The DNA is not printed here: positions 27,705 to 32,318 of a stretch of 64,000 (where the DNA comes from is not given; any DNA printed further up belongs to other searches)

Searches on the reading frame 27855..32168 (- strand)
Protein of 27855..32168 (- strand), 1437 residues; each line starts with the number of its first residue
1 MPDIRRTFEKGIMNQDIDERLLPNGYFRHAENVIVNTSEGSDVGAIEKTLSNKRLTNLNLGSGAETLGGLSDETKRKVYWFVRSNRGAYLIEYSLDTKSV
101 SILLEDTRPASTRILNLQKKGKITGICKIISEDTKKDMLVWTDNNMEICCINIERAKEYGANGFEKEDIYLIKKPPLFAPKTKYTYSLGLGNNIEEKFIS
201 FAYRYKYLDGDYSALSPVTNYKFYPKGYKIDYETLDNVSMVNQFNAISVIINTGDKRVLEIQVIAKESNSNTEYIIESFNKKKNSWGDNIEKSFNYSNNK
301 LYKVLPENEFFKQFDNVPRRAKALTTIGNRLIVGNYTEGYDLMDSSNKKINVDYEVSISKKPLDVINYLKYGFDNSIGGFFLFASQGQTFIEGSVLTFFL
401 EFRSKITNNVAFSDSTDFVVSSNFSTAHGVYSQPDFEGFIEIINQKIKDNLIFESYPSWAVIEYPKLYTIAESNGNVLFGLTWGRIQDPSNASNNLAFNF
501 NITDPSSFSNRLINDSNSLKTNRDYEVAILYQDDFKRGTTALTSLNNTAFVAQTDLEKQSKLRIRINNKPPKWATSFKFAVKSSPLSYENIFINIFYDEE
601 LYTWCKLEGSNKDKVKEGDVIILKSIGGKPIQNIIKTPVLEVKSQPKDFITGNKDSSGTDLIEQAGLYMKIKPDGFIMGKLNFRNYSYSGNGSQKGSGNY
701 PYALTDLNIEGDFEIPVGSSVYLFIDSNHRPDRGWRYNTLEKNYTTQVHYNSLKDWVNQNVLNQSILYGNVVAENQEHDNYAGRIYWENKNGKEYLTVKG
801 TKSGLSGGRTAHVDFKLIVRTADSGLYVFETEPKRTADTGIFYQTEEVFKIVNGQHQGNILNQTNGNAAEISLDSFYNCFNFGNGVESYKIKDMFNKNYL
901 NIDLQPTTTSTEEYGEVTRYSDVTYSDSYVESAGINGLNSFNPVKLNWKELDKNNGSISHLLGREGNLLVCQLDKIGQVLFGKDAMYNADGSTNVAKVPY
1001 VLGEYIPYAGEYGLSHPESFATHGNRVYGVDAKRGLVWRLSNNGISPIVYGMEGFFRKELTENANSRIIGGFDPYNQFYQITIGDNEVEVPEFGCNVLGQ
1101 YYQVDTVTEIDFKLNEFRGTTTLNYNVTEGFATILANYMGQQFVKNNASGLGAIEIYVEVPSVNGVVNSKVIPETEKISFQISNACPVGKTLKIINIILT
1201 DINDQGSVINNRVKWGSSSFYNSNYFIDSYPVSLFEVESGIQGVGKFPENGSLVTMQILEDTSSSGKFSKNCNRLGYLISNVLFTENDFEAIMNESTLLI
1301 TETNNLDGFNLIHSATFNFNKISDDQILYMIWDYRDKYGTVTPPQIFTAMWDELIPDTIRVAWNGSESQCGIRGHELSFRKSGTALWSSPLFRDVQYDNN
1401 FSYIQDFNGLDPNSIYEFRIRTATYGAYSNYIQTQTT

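Call 10: search_protein_families(library=pfam, proteins=[window:27855-32168:-], max_evalue=0.001)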
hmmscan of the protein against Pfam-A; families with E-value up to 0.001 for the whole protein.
window:27855-32168:- (1437 aa): 2 families
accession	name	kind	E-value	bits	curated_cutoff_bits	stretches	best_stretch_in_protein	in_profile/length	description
PF00041.27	fn3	-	0.00043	20.9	25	0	1353-1434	10-83/84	Fibronectin type III domain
PF16656.11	Pur_ac_phosph_N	-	0.00097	20.1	30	0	1351-1432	8-89/93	Purple acid Phosphatase, N-terminal domain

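Call 53: search_solved_structures(query=window:27855-32168:-, max_evalue=0.01)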
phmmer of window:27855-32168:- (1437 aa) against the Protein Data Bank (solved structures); distinct sequences matched with E-value up to 0.01: 0.
